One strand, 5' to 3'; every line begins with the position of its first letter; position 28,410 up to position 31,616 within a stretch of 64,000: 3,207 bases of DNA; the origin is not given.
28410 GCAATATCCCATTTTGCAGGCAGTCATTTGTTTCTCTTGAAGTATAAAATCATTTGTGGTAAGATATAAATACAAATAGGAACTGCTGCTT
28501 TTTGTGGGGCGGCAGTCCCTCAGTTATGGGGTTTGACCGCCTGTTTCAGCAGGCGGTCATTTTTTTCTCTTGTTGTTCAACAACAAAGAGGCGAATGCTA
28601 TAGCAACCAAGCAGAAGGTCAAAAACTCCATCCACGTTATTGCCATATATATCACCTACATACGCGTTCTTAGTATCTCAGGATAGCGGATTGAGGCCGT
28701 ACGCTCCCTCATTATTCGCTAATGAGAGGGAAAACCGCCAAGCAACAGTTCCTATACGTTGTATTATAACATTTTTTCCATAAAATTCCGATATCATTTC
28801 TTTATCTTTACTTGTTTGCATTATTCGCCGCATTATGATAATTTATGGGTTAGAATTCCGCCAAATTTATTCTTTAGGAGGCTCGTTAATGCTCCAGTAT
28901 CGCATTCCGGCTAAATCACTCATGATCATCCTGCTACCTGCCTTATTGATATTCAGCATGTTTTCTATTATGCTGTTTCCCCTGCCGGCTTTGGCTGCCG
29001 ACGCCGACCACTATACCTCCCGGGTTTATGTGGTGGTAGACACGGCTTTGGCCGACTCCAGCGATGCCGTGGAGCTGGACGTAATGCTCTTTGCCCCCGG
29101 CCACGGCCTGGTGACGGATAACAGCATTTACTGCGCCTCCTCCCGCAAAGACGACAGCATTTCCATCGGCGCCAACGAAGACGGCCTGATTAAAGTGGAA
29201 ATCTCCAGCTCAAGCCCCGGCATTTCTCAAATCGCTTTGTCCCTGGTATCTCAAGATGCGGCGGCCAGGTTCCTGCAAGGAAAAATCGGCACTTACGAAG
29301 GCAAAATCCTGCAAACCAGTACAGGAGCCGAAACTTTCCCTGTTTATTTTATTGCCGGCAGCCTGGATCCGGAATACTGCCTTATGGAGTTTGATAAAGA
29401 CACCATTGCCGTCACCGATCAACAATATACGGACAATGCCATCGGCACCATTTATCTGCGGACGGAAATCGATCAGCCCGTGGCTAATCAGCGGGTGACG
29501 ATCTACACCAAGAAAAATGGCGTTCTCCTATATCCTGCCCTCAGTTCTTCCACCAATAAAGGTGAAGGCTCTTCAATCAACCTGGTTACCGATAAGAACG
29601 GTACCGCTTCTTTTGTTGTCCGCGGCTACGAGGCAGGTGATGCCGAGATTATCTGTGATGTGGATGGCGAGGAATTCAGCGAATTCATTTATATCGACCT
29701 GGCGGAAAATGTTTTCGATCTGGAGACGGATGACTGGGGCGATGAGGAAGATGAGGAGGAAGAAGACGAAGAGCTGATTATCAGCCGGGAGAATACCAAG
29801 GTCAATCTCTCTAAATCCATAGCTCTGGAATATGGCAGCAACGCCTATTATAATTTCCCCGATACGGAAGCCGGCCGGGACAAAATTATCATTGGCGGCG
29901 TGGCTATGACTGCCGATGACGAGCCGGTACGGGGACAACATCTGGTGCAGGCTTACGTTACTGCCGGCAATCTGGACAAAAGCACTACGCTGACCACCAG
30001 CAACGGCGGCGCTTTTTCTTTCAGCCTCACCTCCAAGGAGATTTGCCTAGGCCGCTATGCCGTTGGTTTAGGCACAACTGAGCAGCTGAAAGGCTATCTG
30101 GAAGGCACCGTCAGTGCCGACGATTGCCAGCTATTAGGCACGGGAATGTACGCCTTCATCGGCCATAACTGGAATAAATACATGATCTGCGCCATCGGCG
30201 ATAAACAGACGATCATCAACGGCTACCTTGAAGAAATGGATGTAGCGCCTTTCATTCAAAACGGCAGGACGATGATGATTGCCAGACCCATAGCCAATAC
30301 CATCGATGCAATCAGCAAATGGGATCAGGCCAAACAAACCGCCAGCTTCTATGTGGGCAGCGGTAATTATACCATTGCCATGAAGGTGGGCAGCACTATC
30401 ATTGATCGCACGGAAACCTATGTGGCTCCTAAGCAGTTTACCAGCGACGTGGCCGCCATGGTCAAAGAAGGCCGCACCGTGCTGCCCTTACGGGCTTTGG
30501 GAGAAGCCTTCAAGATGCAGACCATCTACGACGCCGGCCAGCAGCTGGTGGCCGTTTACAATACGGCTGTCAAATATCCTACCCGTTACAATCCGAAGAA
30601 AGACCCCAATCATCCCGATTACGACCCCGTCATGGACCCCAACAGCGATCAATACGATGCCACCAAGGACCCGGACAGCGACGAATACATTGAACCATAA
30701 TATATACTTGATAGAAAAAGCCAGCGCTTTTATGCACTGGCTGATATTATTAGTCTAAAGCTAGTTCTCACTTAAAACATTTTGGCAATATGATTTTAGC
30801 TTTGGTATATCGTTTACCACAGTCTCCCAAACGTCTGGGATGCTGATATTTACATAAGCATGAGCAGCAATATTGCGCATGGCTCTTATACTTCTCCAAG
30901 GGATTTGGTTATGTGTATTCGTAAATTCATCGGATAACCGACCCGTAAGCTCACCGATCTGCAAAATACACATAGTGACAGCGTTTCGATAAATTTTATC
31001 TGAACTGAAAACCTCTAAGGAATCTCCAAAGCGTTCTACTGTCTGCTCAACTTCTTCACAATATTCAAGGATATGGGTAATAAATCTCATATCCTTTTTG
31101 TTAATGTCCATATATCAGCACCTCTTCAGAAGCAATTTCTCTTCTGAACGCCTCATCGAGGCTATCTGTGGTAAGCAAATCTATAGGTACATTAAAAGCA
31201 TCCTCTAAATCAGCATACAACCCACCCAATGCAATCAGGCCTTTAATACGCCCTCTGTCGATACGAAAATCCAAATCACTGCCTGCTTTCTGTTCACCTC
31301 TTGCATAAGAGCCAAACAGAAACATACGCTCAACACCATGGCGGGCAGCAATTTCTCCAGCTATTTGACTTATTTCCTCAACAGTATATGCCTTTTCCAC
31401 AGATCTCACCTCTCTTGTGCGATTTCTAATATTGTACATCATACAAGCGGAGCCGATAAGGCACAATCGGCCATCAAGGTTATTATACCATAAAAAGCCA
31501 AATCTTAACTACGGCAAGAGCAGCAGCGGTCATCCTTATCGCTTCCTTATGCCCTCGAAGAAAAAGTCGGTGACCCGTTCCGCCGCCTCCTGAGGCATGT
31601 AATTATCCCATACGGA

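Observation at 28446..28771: Candidate type I toxin-antitoxin locus: 29-aa membrane peptide, convergent antisense sRNA, and 5'-3' pairing of the toxin mRNA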

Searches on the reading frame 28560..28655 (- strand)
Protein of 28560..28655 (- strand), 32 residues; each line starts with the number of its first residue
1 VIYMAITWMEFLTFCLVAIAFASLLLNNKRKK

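Call 9: search_protein_families(library=ncbifam, proteins=[window:28560-28646:-], max_evalue=10)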
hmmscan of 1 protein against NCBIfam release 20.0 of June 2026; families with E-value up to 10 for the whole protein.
seq(29 aa): 1 family
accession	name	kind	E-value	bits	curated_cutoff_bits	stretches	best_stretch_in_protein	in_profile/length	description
NF047648.1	MIGRI_fam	equivalog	0.028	14.6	28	1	1-29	1-29/55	protein MIGRI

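Call 11: search_protein_families(library=padloc, proteins=[window:28560-28646:-], max_evalue=10)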
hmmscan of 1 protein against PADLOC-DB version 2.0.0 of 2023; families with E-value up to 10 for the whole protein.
seq(29 aa): 0 families

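Call 14: search_protein_families(library=pfam, proteins=[window:28560-28646:-, window:28560-28655:-], max_evalue=10)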
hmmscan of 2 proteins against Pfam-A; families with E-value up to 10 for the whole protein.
seq(29 aa): 0 families

seq(32 aa): 0 families

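Call 16: find_encoding_contigs(protein=window:28560-28655:-, flank=5000, max_places=10)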
Protein seq(32 aa) (32 aa): no gene with exactly this product is on record in the collection.

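Call 53: search_protein_representatives(protein=window:28560-28655:-)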
Query: 32 residues. Proteins with E-value up to 0.001 (for the whole library): 0; up to 1e-10: 0; up to 1e-30: 0. The best 0 are listed.

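Call 59: search_dna_similar(query=window:28560-28646:-, collection=plasmids, mode=protein, max_evalue=10, max_rows=15)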
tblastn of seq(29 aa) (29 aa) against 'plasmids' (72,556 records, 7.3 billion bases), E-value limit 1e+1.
No match.

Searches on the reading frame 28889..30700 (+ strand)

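Call 14: search_protein_families(library=pfam, proteins=[window:28889-30700:+], max_evalue=10)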
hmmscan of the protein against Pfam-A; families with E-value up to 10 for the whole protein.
window:28889-30700:+ (603 aa): 4 families
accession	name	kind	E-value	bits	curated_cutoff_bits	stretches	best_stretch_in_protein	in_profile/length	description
PF07833.16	Cu_amine_oxidN1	-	4.6e-19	68.8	24.2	1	443-554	2-106/108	Copper amine oxidase N-terminal domain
PF02369.22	Big_1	-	1.5e-09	38.3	34.9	3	186-260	21-82/93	Bacterial Ig-like domain (group 1)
PF20598.4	DUF6795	-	0.0082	16.9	27.4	1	340-383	5-48/103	Domain of unknown function (DUF6795)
PF17789.7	MG4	-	0.0093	16.6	24.7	1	186-245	18-61/95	Macroglobulin domain MG4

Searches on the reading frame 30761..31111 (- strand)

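Call 88: search_protein_families(library=pfam, proteins=[window:30761-31111:-], max_evalue=0.001)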
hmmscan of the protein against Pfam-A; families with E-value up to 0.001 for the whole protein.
window:30761-31111:- (116 aa): 1 family
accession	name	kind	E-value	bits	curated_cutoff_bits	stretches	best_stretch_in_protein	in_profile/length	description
PF01934.22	HepT-like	-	8.7e-21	74.3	23.5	1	14-111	1-119/120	Ribonuclease HepT-like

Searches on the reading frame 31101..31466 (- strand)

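Call 88: search_protein_families(library=pfam, proteins=[window:31101-31466:-], max_evalue=0.001)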
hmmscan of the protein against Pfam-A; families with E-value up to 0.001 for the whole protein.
window:31101-31466:- (121 aa): 2 families
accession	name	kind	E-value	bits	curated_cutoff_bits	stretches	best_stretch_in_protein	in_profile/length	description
PF18765.7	Polbeta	-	2e-11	44.3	26.9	1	39-120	6-89/93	Polymerase beta, Nucleotidyltransferase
PF01909.29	NTP_transf_2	-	2.9e-10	40.9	21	1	32-117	1-91/93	Nucleotidyltransferase domain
